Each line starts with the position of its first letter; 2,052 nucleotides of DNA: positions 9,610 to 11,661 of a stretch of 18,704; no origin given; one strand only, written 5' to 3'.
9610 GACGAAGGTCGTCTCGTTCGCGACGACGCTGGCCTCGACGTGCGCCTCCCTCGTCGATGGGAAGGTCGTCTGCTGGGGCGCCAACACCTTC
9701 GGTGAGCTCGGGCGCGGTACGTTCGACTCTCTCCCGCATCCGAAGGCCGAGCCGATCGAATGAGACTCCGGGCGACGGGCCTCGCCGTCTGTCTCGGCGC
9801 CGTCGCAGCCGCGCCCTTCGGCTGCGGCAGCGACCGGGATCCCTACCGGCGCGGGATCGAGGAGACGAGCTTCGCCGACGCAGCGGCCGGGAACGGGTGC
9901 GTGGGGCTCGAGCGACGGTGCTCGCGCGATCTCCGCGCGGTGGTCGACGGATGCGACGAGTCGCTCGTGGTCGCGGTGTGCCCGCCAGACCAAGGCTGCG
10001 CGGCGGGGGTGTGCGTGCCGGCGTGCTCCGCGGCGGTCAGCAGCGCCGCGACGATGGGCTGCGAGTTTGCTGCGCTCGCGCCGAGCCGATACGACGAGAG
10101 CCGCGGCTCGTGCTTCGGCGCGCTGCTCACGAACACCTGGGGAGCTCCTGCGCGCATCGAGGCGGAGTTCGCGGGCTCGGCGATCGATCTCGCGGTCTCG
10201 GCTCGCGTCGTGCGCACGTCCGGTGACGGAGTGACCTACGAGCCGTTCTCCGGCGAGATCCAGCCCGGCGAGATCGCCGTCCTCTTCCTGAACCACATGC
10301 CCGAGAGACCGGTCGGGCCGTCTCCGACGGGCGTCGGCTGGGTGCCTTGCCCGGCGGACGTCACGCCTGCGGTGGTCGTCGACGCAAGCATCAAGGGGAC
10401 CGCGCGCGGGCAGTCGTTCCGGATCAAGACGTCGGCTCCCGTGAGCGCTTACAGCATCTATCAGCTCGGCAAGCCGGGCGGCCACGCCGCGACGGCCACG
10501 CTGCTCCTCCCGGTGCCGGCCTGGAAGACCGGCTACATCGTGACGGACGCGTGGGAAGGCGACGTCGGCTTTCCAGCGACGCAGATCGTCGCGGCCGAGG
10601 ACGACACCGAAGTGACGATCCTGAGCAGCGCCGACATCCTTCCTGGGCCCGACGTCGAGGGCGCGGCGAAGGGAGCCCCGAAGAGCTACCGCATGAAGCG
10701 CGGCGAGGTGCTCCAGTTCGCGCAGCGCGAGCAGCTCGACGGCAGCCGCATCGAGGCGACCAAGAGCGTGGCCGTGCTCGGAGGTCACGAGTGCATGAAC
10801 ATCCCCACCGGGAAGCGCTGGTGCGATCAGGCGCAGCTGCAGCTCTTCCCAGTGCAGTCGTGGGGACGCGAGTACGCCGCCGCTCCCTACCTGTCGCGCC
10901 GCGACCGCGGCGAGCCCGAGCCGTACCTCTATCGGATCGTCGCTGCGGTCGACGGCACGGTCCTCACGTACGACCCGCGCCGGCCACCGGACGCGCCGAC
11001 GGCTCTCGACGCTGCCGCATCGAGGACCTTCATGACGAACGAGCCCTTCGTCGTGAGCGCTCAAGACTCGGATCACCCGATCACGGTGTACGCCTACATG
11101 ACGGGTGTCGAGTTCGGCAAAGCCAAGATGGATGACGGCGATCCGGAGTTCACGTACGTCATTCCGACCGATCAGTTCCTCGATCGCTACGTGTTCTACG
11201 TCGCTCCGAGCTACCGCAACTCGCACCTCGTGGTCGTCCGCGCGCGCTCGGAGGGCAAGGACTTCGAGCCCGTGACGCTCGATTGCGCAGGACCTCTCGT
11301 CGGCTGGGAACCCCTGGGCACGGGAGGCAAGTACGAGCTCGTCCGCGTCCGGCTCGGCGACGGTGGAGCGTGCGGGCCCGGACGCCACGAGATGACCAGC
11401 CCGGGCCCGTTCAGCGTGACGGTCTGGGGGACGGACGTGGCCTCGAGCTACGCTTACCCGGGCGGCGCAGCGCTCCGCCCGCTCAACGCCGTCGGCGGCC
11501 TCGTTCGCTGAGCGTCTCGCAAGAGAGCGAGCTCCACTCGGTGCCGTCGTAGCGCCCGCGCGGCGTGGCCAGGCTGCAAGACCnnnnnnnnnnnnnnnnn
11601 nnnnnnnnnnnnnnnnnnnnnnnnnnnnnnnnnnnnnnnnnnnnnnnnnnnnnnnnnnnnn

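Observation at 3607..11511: Seven-gene ECF sigma/anti-sigma operon with every junction a 4-nt stop/start overlap, encoding five secreted repeat-rich lipoproteins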

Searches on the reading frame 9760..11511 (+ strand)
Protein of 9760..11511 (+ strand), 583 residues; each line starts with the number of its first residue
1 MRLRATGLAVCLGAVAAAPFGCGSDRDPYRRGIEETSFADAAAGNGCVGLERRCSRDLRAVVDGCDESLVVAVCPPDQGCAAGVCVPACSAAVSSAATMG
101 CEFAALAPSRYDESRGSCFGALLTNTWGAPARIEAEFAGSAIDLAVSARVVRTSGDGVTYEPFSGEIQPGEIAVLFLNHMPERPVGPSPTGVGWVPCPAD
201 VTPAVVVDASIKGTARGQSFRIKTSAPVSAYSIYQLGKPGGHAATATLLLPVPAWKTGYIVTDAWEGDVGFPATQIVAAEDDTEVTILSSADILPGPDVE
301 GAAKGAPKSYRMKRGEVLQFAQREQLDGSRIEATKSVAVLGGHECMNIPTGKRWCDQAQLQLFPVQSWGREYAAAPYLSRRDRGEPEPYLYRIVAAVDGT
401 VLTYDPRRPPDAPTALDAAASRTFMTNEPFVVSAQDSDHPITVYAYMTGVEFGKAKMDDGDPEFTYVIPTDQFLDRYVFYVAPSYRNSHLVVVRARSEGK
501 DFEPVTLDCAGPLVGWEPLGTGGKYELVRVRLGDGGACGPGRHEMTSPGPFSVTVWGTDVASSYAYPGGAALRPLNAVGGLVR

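Call 4: search_protein_families(library=pfam, proteins=[window:9760-11511:+], max_evalue=0.01)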
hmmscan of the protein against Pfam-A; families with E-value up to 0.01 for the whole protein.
window:9760-11511:+ (583 aa): 1 family
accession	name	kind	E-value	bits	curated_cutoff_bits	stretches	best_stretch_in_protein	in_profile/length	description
PF17517.7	IgGFc_binding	-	7.6e-98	327.9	25.6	1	245-557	1-297/297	IgGFc binding protein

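Call 5: search_protein_families(library=ncbifam, proteins=[window:9760-11511:+], max_evalue=0.01)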
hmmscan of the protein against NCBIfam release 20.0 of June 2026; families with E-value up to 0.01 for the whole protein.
window:9760-11511:+ (583 aa): 0 families

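Call 7: find_encoding_contigs(protein=window:9760-11511:+, flank=10000, max_places=6)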
Protein window:9760-11511:+ (583 aa): no gene with exactly this product is on record in the collection.

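Call 14: search_solved_structures(query=window:9760-11511:+, max_evalue=1)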
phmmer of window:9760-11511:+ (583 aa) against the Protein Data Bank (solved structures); distinct sequences matched with E-value up to 1: 0.

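Call 34: find_homologous_proteins(query=window:9760-11508:+)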
Query window:9760-11508:+ (583 aa): 443 proteins with E <= 0.001 among 8000 candidates; the best 120 are listed.
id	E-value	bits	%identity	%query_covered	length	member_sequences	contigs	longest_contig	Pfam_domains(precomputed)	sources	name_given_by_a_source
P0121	0.0e+0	1330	99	100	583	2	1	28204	PF17517.8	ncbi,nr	ncbi:MAG: IgGFc-binding protein [Labilithrix sp.]|nr:IgGFc-binding protein [Labilithrix sp.]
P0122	0.0e+0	1256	93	100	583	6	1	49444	PF17517.8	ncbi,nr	ncbi:MAG: IgGFc-binding protein [Labilithrix sp.]|nr:IgGFc-binding protein [Labilithrix sp.]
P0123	0.0e+0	1153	85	100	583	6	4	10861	PF17517.8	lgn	-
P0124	0.0e+0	1079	80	100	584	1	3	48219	PF17517.8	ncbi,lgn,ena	-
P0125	0.0e+0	1047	79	99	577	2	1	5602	PF17517.8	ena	-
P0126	7.6e-221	753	61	97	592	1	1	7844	PF17517.8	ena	-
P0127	1.4e-220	752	61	98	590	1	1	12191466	PF17517.8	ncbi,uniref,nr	ncbi:hypothetical protein AKJ09_05416 [Labilithrix luteola]|uniref:IgGFc-binding protein N-terminal 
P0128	2.2e-220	751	59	99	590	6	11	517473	PF17517.8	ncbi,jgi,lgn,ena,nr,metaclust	ncbi:MAG: hypothetical protein BGO98_14920 [Myxococcales bacterium 68-20]|nr:IgGFc-binding protein [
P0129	3.5e-220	751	60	99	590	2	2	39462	PF17517.8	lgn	-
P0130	9.8e-217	739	61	96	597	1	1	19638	PF17517.8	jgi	jgi:IgGFc binding protein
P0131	6.9e-216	737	58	99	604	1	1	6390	PF17517.8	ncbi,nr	ncbi:MAG: hypothetical protein K0S65_952 [Labilithrix sp.]|nr:hypothetical protein [Labilithrix sp.]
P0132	1.6e-215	735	57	100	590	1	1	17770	PF17517.8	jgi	jgi:IgGFc binding protein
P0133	7.8e-215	733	58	98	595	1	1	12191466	PF17517.8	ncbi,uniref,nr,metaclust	ncbi:hypothetical protein AKJ09_02189 [Labilithrix luteola]|uniref:IgGFc-binding protein N-terminal 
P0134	5.9e-214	730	57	96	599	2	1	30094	PF17517.8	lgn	-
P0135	1.9e-212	725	58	98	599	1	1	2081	PF17517.8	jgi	jgi:IgGFc binding protein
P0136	1.1e-206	706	56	98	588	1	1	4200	PF17517.8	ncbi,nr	ncbi:MAG: hypothetical protein K0S65_2762 [Labilithrix sp.]|nr:hypothetical protein [Labilithrix sp.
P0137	2.5e-203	695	59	90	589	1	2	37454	PF17517.8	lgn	-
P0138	2.1e-200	685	55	99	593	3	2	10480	PF17517.8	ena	-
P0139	5.9e-197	674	54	99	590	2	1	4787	PF17517.8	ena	-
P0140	4.4e-196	671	55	96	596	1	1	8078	PF17517.8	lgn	-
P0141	1.1e-193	663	54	98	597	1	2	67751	PF17517.8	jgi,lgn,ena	-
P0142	1.2e-193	663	54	99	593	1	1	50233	PF17517.8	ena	-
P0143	1.9e-193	662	54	98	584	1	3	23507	PF17517.8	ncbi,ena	-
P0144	3.5e-193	662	55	99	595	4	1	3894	PF17517.8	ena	-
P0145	1.9e-192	659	54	98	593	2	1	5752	PF17517.8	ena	-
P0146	2.3e-192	659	53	98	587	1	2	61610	PF17517.8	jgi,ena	-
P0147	4.2e-192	658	54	99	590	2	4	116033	PF17517.8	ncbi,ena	-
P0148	7.5e-192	657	53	98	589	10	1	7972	PF17517.8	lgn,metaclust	metaclust:\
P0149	2.3e-191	656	52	99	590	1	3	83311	PF17517.8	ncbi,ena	-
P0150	6.3e-190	651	56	92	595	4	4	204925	PF17517.8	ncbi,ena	-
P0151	2.5e-188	646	54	99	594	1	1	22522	PF17517.8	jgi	jgi:IgGFc binding protein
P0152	2.9e-188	645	53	98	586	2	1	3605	PF17517.8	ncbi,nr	ncbi:MAG: hypothetical protein K0S65_3802 [Labilithrix sp.]|nr:hypothetical protein [Labilithrix sp.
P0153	9.0e-188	644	53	99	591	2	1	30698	PF17517.8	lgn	-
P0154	2.5e-186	639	55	91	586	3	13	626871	PF17517.8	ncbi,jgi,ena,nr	ncbi:MAG: hypothetical protein BGO98_27890 [Myxococcales bacterium 68-20]|nr:IgGFc-binding protein [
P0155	1.1e-185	637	59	82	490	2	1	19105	PF17517.8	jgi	-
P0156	2.3e-185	636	53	98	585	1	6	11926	PF17517.8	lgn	-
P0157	2.4e-185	636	53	100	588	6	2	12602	PF17517.8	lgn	-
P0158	7.7e-185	634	52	97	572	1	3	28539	PF17517.8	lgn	-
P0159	3.9e-184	632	53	97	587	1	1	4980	PF17517.8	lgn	-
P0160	4.1e-182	625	56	92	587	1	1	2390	PF17517.8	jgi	jgi:IgGFc binding protein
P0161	5.6e-182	625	53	99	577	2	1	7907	PF17517.8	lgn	-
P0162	2.4e-181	622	51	97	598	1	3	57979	PF17517.8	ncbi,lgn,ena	-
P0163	4.6e-181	622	54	91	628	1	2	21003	PF17517.8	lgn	-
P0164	6.9e-181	621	53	98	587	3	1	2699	PF17517.8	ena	-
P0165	7.5e-181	621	52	98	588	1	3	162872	PF17517.8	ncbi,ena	-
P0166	1.4e-180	620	51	100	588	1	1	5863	PF17517.8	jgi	jgi:IgGFc binding protein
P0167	1.6e-179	616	52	100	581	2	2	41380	PF17517.8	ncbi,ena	-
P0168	5.1e-179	615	52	98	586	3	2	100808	PF17517.8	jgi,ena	-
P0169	2.0e-178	613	51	99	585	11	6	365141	PF17517.8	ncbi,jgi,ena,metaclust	metaclust:\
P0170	4.3e-178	612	52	98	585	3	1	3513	PF17517.8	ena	-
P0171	2.5e-177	609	53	93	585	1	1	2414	PF17517.8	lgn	-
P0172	1.1e-176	607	51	98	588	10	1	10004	PF17517.8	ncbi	-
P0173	7.1e-173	594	51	98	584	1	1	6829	PF17517.8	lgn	-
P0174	1.1e-172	594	51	97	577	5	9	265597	PF17517.8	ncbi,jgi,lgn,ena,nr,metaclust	ncbi:MAG: hypothetical protein BGO98_19070 [Myxococcales bacterium 68-20]|nr:MAG: hypothetical prote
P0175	3.8e-172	592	50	98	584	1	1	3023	PF17517.8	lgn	-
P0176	6.4e-172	591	53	90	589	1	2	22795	PF17517.8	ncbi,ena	-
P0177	8.8e-172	591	50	98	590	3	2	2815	PF17517.8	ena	-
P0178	3.8e-171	589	52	90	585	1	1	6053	PF17517.8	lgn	-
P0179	1.4e-170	587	50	98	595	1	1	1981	PF17517.8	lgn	-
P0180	5.0e-170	585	52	90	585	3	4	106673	PF17517.8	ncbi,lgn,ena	-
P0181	3.4e-169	582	50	97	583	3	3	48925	PF17517.8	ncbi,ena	-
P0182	4.5e-165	569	49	100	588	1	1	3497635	PF17517.8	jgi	jgi:hypothetical protein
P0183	3.4e-162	559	51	93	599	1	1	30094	PF17517.8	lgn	-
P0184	6.2e-162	558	51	91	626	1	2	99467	PF17517.8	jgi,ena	-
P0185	2.2e-161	557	51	91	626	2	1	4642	PF17517.8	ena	-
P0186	2.0e-160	553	54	81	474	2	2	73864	PF17517.8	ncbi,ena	-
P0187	1.5e-136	474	45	93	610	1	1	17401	PF17517.8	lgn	-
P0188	3.0e-133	464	44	96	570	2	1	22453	PF17517.8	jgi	-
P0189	1.2e-131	458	44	98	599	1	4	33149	PF17517.8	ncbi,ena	-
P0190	1.8e-131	458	45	92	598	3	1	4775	PF17517.8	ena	-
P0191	6.0e-131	456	44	90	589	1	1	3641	PF17517.8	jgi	jgi:hypothetical protein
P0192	8.5e-130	452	42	98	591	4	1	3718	PF17517.8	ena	-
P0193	1.4e-129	452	51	76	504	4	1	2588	PF17517.8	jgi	-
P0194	1.4e-128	448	45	93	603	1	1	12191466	PF17517.8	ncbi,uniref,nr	ncbi:hypothetical protein AKJ09_01623 [Labilithrix luteola]|uniref:IgGFc-binding protein N-terminal 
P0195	2.1e-128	448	44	91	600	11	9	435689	PF17517.8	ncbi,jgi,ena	-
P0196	4.7e-128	446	41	98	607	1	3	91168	PF17517.8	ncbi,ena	-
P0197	5.8e-128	446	43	100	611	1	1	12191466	PF17517.8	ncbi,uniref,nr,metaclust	ncbi:hypothetical protein AKJ09_03176 [Labilithrix luteola]|uniref:IgGFc-binding protein N-terminal 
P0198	6.6e-128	446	43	92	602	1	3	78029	PF17517.8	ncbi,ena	-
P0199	7.2e-128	446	42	99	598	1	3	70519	PF17517.8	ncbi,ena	-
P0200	3.4e-127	444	41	98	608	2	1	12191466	PF17517.8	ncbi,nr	ncbi:IgGFc-binding protein [Labilithrix luteola]|nr:IgGFc-binding protein [Labilithrix luteola]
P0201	4.6e-127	443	41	98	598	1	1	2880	PF17517.8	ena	-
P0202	5.5e-127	443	45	92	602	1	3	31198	PF17517.8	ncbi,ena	-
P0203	7.5e-127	443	44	95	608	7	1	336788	PF17517.8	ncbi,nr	ncbi:MAG: hypothetical protein BGO98_41680 [Myxococcales bacterium 68-20]|nr:MAG: hypothetical prote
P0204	1.1e-126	442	43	91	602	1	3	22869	PF17517.8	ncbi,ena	-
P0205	1.8e-126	441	44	91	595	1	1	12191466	PF17517.8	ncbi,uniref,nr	ncbi:hypothetical protein AKJ09_07740 [Labilithrix luteola]|uniref:IgGFc-binding protein N-terminal 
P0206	4.8e-126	440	43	90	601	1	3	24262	PF17517.8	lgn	-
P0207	6.3e-126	439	44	90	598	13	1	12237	PF17517.8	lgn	-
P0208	6.4e-126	439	41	99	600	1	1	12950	PF17517.8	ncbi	-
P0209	7.0e-126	439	44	92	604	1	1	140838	PF17517.8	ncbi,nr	ncbi:MAG: IgGFc-binding protein [Labilithrix sp.]|nr:IgGFc-binding protein [Labilithrix sp.]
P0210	9.2e-126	439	41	95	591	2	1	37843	PF17517.8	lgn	-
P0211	1.2e-125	439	44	90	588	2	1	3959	PF17517.8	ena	-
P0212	1.5e-125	438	44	92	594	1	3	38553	PF17517.8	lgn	-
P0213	2.0e-125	438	43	99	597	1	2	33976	PF17517.8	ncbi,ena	-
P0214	3.0e-125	437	44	91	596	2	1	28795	PF17517.8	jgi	jgi:hypothetical protein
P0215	3.9e-125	437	43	99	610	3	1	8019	PF17517.8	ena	-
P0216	5.4e-125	436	43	100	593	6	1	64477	PF17517.8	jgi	-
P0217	1.5e-124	435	44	92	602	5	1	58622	PF17517.8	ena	-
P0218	1.7e-124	435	41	98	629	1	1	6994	PF17517.8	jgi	jgi:IgGFc binding protein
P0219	1.9e-124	435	42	98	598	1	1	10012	PF17517.8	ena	-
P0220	5.4e-124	433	44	92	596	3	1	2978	PF17517.8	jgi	jgi:IgGFc binding protein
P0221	8.9e-124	432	44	90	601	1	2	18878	PF17517.8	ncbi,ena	-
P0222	1.3e-123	432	41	98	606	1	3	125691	PF17517.8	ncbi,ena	-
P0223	1.3e-123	432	42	90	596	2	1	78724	PF17517.8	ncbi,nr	ncbi:MAG: IgGFc-binding protein [Labilithrix sp.]|nr:IgGFc-binding protein [Labilithrix sp.]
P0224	1.5e-123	432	43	92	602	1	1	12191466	PF17517.8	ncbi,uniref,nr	ncbi:hypothetical protein AKJ09_06968 [Labilithrix luteola]|uniref:IgGFc-binding protein N-terminal 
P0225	3.1e-123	431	42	99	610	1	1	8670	PF17517.8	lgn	-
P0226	6.5e-123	430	41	91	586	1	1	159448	PF17517.8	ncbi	-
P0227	1.0e-122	429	43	91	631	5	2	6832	PF17517.8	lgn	-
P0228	1.1e-122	429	42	95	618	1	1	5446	PF17517.8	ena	-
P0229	1.1e-122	429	41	100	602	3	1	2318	PF17517.8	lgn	-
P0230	1.2e-122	429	44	93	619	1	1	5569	PF17517.8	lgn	-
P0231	1.3e-122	429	42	99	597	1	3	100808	PF17517.8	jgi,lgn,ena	-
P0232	1.5e-122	428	46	90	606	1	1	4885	PF17517.8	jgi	-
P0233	2.2e-122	428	42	97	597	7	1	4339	PF17517.8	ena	-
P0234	4.7e-122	427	43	92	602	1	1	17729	PF17517.8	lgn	-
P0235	6.1e-122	426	42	90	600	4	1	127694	PF17517.8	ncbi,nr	ncbi:MAG: IgGFc-binding protein [Labilithrix sp.]|nr:IgGFc-binding protein [Labilithrix sp.]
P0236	6.5e-122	426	44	90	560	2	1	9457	PF17517.8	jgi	-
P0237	1.1e-121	425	42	91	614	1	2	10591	PF17517.8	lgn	-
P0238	1.2e-121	425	42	90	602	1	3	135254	PF17517.8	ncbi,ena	-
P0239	1.4e-121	425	43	95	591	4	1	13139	PF17517.8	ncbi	-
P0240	1.9e-121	425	42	97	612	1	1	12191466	PF17517.8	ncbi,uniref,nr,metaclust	ncbi:hypothetical protein AKJ09_00524 [Labilithrix luteola]|uniref:IgGFc-binding protein N-terminal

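Call 46: predict_structure(alignment_id=A2)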
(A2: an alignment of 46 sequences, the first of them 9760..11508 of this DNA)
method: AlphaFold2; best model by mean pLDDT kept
length: 583 residues; sequences in the alignment: 46
mean_pLDDT: 87.2   pTM: 0.86
mean pLDDT of the five models: 87.2, 85.7, 84.8, 84.1, 83.2
residues with pLDDT >= 90: 374; 70-90: 141; 50-70: 38; < 50: 30
segments of 3 or more residues with pLDDT < 50: 21-46
pLDDT, mean of each block of 10 residues (from residue 1): 61 64 39 35 46 84 82 92 92 87 96 90 92 96 95 82 93 95 67 81 93 97 96 79 84 95 91 97 97 97 97 98 95 97 91 85 95 94 87 95 97 94 95 96 93 81 93 90 87 93 95 96 95 77 92 93 91 86 54
secondary structure, 60 per line:
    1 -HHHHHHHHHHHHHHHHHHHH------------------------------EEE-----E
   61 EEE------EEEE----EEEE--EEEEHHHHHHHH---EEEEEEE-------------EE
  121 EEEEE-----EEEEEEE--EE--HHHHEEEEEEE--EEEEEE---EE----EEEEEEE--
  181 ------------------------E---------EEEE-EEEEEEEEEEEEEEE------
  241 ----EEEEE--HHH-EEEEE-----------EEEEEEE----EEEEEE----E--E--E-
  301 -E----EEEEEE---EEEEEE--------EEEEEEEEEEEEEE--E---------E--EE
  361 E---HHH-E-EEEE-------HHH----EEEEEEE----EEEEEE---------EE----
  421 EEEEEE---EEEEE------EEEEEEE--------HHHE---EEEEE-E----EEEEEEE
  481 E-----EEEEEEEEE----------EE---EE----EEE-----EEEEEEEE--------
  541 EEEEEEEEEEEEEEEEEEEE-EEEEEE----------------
elements in order: H2-21 E52-54 E60-63 E70-73 E78-81 E84-87 H88-95 E99-105 E119-125 E131-137 H144-147 E148-154 E157-162 E172-178 E215-218 E220-234 E245-249 E256-260 E272-278 E283-288 E307-312 E316-321 E330-343 E359-361 E371-374 E389-395 E400-405 E421-426 E430-434 E441-447 E463-467 E474-481 E487-495 E517-519 E525-532 E541-560 E562-567

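Call 62: fold_search(model_id=the predicted structure, library=pdb)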
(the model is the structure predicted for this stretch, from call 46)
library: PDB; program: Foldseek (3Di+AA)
matches with E <= 10: 850; with E <= 0.001: 1
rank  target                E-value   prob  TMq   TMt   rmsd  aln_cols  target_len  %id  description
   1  5x7o_A                2.7e-04  0.33  0.13  0.08  23.8       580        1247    8  Crystal structure of Paenibacillus sp. 598K alpha-1,6-glucosyltransferase (released 2017-07-26)
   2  7k0x_A                1.1e-03  0.11  0.07  0.11  26.3       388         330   12  Marsupial T cell receptor Spl_145 (released 2021-03-24)
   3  4yfd_A                7.7e-03  0.05  0.09  0.10  41.8       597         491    9  Crystal structure PTP delta Ig1-Fn2 in complex with IL-1RAcP (released 2015-05-06)
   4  3b2m_C                1.1e-02  0.21  0.12  0.22  22.6       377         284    6  Crystal Structure of the Major Pilin from Streptococcus pyogenes (released 2007-12-18)
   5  3gld_C                1.4e-02  0.23  0.13  0.23  22.2       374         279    5  Crystal Structure of the Major Pilin from Streptococcus pyogenes E117A mutant (released 2009-06-02)
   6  3gle_C                1.6e-02  0.23  0.13  0.23  21.7       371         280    5  Crystal Structure of the Major Pilin from Streptococcus pyogenes N168A mutant (released 2009-06-02)
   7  9bw6_A                1.8e-02  0.04  0.07  0.05  40.4       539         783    8  Human Vault Cage in complex with PARP4 (released 2025-02-05)
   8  6qe7_C                2.0e-02  0.25  0.10  0.18  22.3       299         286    9  anti-sigma factor domain-containing protein (released 2019-06-12)
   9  5lf5_A                2.4e-02  0.06  0.08  0.10  40.0       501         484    9  Myelin-associated glycoprotein (MAG) deglycosylated full extracellular domain with co-purified ligand (released 2016-12-14)
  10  8cls_A                2.7e-02  0.08  0.10  0.07  29.3       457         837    9  Drosophila melanogaster insulin receptor ectodomain in complex with DILP5 (released 2023-12-20)
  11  3b2m_A                3.2e-02  0.20  0.13  0.23  21.7       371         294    6  Crystal Structure of the Major Pilin from Streptococcus pyogenes (released 2007-12-18)
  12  3gld_A                3.3e-02  0.18  0.13  0.23  22.3       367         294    7  Crystal Structure of the Major Pilin from Streptococcus pyogenes E117A mutant (released 2009-06-02)
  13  3gle_B                3.5e-02  0.21  0.14  0.25  21.7       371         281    7  Crystal Structure of the Major Pilin from Streptococcus pyogenes N168A mutant (released 2009-06-02)
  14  2qqo_A                3.5e-02  0.10  0.10  0.13  21.8       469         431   10  Crystal Structure of the a2b1b2 Domains from Human Neuropilin-2 (released 2007-11-20)
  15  2w0c_L                3.5e-02  0.07  0.08  0.12  25.4       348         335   10  X-ray structure of the entire lipid-containing bacteriophage PM2 (released 2008-09-23)
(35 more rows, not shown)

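Call 70: search_protein_families(library=padloc, proteins=[window:9760-11508:+], max_evalue=0.01)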
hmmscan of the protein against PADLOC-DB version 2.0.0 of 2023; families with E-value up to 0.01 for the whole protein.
window:9760-11508:+ (583 aa): 0 families

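Call 87: search_solved_structures(query=A2, max_evalue=1)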
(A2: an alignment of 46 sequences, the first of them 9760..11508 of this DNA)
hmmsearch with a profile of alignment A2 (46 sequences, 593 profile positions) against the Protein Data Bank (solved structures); distinct sequences matched with E-value up to 1: 3.
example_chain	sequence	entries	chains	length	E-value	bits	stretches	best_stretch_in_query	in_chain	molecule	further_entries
6y7o_A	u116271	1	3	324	0.0027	19.5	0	291-347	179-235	Tako8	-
6g6m_A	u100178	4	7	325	0.0027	19.4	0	291-347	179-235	Tako8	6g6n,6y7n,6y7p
8jw0_L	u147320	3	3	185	0.35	12.5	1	507-555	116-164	Chlorophyll a-chlorophyll c-peridinin-protein-complex I-5, acpPCI-5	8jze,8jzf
